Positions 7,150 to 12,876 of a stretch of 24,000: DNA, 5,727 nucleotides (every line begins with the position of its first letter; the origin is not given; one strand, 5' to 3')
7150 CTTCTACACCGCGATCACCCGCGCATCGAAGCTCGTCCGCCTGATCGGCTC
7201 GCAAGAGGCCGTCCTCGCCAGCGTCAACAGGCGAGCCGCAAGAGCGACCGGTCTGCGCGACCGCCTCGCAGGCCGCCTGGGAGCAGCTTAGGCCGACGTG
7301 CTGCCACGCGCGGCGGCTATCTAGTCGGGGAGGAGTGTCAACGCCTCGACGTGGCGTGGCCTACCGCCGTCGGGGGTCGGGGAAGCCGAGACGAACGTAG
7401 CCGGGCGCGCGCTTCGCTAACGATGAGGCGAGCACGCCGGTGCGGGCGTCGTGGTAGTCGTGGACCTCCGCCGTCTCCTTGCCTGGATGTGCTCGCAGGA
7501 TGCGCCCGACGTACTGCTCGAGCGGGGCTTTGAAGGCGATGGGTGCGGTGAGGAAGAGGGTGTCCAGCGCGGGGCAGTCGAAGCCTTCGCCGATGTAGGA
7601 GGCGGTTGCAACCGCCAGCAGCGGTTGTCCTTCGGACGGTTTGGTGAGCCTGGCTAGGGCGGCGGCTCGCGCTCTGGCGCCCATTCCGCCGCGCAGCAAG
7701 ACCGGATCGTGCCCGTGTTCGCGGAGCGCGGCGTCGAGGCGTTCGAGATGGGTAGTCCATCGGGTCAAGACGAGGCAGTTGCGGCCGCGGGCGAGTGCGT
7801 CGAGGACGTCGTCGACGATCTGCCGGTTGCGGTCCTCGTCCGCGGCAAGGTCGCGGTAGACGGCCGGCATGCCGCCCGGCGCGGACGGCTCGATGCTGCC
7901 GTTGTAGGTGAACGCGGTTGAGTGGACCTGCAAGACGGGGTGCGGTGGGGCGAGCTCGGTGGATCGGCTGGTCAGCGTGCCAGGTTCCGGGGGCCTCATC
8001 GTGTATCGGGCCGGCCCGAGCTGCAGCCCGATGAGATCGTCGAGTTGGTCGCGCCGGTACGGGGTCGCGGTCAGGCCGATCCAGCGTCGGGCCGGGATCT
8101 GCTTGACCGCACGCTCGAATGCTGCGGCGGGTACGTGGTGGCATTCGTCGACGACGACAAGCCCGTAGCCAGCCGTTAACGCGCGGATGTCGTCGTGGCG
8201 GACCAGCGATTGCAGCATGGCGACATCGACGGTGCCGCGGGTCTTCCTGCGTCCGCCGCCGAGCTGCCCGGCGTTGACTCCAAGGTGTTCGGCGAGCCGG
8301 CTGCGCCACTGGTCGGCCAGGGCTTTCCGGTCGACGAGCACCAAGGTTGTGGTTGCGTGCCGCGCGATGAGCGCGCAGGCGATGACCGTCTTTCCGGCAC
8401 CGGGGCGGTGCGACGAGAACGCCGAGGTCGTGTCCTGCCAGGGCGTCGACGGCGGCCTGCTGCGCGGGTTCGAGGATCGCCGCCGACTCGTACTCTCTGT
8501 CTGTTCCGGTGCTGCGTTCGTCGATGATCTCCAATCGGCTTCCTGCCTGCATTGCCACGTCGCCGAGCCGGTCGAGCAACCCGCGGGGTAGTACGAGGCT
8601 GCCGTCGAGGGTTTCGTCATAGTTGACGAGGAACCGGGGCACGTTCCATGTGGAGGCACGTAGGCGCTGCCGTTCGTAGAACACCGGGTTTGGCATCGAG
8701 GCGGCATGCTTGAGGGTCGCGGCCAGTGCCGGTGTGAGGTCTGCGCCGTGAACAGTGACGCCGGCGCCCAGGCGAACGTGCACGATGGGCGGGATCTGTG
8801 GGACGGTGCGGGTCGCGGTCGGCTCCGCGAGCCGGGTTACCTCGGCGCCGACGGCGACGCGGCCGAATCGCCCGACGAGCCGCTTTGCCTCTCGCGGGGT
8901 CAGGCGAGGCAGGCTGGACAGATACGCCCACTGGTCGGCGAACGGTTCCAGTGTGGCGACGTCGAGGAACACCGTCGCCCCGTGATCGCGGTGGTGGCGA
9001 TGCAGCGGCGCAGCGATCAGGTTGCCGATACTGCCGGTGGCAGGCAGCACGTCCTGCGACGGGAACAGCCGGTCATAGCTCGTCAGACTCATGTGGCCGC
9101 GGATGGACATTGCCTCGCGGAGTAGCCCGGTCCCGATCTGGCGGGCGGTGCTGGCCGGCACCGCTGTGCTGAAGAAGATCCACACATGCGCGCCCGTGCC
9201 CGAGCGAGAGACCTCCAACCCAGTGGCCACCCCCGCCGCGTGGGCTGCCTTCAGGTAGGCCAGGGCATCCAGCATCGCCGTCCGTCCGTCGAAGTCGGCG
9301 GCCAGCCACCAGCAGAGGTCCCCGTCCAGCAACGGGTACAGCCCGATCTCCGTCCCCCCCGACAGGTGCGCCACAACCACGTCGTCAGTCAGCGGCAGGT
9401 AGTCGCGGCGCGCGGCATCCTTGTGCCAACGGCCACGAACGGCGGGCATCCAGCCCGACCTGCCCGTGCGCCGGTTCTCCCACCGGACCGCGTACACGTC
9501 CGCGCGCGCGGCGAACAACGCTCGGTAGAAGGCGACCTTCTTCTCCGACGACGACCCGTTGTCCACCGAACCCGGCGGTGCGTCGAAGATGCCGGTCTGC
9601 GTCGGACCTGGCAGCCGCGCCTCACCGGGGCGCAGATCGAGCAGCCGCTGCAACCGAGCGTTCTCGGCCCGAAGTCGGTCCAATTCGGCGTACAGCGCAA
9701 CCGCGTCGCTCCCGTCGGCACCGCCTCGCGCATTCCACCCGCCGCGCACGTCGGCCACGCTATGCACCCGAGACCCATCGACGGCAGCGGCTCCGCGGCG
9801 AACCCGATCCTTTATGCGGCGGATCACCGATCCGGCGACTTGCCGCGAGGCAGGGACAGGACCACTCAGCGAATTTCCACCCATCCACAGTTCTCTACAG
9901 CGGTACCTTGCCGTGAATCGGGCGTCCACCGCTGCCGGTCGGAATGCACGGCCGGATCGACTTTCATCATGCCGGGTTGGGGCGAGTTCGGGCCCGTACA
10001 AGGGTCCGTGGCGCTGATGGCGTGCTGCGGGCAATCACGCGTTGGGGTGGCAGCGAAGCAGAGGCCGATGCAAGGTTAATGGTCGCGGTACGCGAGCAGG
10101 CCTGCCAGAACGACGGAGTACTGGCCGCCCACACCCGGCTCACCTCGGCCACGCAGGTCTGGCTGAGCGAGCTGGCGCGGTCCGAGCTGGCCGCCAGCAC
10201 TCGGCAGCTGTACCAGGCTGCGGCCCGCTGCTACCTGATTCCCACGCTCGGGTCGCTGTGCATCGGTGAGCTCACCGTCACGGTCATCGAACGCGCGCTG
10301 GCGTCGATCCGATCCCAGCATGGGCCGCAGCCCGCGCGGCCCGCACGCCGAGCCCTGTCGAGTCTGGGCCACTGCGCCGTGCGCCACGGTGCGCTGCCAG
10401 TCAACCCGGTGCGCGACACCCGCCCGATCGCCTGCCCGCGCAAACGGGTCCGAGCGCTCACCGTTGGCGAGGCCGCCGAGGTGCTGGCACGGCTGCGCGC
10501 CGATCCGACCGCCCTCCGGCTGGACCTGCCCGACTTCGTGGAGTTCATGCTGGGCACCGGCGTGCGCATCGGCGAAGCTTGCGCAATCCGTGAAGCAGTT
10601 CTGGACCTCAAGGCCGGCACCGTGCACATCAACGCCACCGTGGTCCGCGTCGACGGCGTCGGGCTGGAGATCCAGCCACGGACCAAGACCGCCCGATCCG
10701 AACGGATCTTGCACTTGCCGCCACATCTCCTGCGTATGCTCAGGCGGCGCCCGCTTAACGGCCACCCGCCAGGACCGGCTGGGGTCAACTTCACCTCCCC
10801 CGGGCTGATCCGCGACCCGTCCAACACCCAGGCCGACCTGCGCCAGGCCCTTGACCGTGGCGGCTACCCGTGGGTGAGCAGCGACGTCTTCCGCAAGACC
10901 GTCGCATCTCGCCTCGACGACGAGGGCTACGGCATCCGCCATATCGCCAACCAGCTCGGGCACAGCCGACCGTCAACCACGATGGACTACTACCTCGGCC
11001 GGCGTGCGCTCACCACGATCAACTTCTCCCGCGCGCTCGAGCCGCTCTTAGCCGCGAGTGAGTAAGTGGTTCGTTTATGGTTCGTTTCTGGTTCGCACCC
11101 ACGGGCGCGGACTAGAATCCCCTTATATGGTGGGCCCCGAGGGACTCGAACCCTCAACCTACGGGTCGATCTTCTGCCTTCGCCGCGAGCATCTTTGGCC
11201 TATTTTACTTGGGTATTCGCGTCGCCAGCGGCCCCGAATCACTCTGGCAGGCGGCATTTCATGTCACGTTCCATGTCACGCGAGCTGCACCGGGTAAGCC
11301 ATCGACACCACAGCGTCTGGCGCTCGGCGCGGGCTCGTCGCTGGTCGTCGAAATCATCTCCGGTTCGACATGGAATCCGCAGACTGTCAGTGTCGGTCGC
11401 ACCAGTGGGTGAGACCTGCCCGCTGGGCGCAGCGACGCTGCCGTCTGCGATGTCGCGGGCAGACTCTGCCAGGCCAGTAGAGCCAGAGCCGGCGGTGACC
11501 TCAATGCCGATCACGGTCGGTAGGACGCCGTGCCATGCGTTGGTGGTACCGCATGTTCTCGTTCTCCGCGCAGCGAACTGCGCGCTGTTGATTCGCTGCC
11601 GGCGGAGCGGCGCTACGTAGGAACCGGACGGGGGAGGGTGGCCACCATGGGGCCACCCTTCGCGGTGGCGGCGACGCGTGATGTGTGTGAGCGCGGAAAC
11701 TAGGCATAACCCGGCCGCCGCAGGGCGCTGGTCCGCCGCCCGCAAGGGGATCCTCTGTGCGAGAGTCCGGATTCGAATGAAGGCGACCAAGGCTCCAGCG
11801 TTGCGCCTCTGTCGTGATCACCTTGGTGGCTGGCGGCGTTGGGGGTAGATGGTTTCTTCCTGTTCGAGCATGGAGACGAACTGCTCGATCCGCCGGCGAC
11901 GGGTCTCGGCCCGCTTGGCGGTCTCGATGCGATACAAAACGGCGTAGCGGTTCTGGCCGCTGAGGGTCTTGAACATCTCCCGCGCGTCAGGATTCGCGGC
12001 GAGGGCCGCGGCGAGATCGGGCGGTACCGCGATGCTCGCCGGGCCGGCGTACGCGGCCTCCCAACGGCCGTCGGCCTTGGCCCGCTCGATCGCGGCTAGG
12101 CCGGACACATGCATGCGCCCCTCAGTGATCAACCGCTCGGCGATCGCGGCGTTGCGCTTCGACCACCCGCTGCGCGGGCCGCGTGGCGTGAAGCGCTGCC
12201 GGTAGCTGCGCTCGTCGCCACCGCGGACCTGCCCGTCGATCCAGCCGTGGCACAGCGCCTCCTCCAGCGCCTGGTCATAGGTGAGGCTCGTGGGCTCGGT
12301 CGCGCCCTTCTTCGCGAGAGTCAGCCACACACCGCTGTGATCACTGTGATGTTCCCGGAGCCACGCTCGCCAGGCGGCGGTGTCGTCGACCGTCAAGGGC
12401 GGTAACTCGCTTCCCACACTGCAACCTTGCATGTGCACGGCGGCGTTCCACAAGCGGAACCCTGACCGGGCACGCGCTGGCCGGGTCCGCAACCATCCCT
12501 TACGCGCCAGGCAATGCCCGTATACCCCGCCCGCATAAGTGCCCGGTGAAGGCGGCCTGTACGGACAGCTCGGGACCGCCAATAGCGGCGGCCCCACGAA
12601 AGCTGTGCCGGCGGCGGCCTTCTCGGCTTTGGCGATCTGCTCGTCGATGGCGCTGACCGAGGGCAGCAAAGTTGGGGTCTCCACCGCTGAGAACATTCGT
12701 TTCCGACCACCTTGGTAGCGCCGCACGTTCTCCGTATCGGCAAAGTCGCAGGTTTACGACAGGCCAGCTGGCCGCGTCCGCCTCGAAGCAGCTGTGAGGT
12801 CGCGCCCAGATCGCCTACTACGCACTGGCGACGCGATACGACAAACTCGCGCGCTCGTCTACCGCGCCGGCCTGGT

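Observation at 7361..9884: Stand-alone AEP primase-polymerase + XPB-like SF2 helicase fusion, broken by a 1-nt frameshift inside its Walker A loop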

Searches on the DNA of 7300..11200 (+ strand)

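Call 32: search_dna_similar(query=window:7300-11200:+, collection=plasmids, mode=near, max_rows=15)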
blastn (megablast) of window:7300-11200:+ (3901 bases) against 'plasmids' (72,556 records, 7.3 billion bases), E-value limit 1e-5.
No match.

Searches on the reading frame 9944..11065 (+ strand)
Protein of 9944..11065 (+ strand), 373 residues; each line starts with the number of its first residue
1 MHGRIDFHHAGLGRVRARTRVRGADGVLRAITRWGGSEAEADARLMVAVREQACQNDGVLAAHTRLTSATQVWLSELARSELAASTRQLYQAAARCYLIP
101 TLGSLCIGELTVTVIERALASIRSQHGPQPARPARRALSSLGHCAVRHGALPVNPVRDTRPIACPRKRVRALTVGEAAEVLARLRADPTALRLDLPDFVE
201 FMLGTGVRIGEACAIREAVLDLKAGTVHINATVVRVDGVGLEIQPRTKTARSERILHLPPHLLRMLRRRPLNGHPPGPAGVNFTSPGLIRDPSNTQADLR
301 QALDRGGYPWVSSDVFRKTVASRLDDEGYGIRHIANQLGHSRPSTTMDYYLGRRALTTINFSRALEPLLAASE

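Call 17: search_protein_families(library=pfam, proteins=[window:9944-11065:+], max_evalue=0.001)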
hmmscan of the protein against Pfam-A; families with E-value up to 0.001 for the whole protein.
window:9944-11065:+ (373 aa): 2 families
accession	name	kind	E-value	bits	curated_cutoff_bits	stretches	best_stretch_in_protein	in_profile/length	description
PF00589.27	Phage_integrase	-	2.3e-13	50.7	27.1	1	176-350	7-166/172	Phage integrase family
PF22022.2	Phage_int_M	-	0.00065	20.3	27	0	70-160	5-94/96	Phage integrase central domain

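Call 90: search_protein_families(library=ncbifam, proteins=[window:9944-11065:+], max_evalue=0.00001)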
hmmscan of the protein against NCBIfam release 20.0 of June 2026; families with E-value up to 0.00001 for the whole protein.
window:9944-11065:+ (373 aa): 4 families
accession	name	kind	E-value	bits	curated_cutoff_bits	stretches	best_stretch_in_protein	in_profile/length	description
TIGR02224.1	recomb_XerC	equivalog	8.3e-09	35.2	335.15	0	106-229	40-164/295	tyrosine recombinase XerC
NF040815.2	recomb_XerA_Arch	equivalog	1.1e-08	34.9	220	0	295-349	196-251/263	site-specific tyrosine recombinase/integron integrase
TIGR02225.1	recomb_XerD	equivalog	8.3e-08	31.9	329.6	0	106-229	37-160/290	site-specific tyrosine recombinase XerD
NF001399.0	PRK00283.1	subfamily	1.6e-06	27.6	279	0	115-229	56-170/300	tyrosine recombinase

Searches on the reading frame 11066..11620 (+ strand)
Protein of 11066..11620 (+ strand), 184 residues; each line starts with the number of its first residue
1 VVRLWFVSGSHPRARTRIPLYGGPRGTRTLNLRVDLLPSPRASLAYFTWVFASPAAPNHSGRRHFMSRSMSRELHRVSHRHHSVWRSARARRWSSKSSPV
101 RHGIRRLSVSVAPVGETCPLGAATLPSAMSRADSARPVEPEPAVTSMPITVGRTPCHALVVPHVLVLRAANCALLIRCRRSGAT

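Call 17: search_protein_families(library=pfam, proteins=[window:11066-11620:+], max_evalue=0.001)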
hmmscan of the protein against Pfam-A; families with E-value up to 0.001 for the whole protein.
window:11066-11620:+ (184 aa): 0 families

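Call 84: search_protein_families(library=pfam, proteins=[window:11066-11620:+], max_evalue=0.01)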
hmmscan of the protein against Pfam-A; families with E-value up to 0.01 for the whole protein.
window:11066-11620:+ (184 aa): 0 families

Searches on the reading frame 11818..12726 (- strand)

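Call 17: search_protein_families(library=pfam, proteins=[window:11818-12726:-], max_evalue=0.001)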
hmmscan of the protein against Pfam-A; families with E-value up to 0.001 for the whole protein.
window:11818-12726:- (302 aa): 1 family
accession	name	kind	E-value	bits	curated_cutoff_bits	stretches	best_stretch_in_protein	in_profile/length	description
PF13376.11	OmdA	-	1.1e-23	83.4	25.6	1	233-289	3-59/60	Bacteriocin-protection, YdeI or OmpD-Associated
